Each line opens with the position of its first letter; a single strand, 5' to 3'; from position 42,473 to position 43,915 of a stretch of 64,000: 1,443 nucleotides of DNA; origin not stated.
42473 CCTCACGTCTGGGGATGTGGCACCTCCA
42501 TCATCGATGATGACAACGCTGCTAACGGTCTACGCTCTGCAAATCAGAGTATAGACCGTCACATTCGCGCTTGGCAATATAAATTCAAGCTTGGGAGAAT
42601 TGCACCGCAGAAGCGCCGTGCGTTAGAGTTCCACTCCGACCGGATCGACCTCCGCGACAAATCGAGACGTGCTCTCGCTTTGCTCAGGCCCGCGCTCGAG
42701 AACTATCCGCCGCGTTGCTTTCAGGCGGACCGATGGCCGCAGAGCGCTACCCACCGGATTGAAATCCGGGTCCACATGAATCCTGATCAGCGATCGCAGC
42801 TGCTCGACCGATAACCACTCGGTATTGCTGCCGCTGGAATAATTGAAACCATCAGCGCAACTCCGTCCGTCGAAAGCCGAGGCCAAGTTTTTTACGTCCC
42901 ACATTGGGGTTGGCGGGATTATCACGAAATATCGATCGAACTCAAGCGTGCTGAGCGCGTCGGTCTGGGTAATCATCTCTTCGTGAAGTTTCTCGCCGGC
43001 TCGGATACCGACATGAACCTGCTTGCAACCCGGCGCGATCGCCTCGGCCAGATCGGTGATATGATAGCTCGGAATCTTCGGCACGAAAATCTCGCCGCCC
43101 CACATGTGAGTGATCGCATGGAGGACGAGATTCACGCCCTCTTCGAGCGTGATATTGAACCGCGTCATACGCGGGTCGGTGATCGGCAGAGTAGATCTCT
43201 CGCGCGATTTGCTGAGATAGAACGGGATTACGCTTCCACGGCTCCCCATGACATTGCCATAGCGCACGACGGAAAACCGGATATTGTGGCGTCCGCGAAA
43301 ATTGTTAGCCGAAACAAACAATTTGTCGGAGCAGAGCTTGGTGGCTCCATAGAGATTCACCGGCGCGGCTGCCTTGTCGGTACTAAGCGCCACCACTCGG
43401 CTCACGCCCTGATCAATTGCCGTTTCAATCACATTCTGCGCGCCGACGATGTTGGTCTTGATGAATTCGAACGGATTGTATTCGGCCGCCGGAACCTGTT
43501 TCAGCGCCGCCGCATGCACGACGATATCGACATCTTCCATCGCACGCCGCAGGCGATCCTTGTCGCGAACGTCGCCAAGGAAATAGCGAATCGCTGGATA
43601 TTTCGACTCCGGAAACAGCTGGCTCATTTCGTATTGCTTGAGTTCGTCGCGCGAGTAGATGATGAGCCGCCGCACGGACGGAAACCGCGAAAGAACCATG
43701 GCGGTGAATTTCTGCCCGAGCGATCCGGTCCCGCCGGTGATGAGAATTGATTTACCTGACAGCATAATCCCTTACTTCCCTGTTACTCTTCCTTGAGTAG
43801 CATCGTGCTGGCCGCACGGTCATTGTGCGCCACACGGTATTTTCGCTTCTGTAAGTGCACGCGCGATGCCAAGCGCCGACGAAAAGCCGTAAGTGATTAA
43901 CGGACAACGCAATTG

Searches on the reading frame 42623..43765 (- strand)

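Call 46: search_protein_families(library=pfam, proteins=[window:42623-43765:-], max_evalue=0.001)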
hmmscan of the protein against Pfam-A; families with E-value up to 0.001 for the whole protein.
window:42623-43765:- (380 aa): 10 families
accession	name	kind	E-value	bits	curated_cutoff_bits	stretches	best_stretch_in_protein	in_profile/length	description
PF02719.21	Polysacc_synt_2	-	7e-99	331.1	20.2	1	7-282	1-291/293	Polysaccharide biosynthesis protein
PF01370.27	Epimerase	-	9.8e-22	78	20.9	1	7-220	1-227/240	NAD dependent epimerase/dehydratase family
PF01073.25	3Beta_HSD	-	7.4e-16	58.4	22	1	8-135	1-122/280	3-beta hydroxysteroid dehydrogenase/isomerase family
PF16363.11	GDP_Man_Dehyd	-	8.4e-14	52.2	27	1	8-131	1-131/332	GDP-mannose 4,6 dehydratase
PF04321.23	RmlD_sub_bind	-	1.1e-09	38.2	27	1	6-194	2-174/287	RmlD substrate binding domain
PF13460.12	NAD_binding_10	-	1.8e-08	34.9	27.2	1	11-133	1-102/184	NAD(P)H-binding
PF07993.18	NAD_binding_4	-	6.2e-08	32.5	20.1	1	9-131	1-138/258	Male sterility protein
PF08659.16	KR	-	4.7e-06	27.1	22.6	1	7-87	3-90/180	KR domain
PF00106.31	adh_short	-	5e-06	26.6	26.6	1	5-172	1-182/195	short chain dehydrogenase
PF05368.20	NmrA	-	0.00029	21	27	1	5-125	3-103/298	NmrA-like family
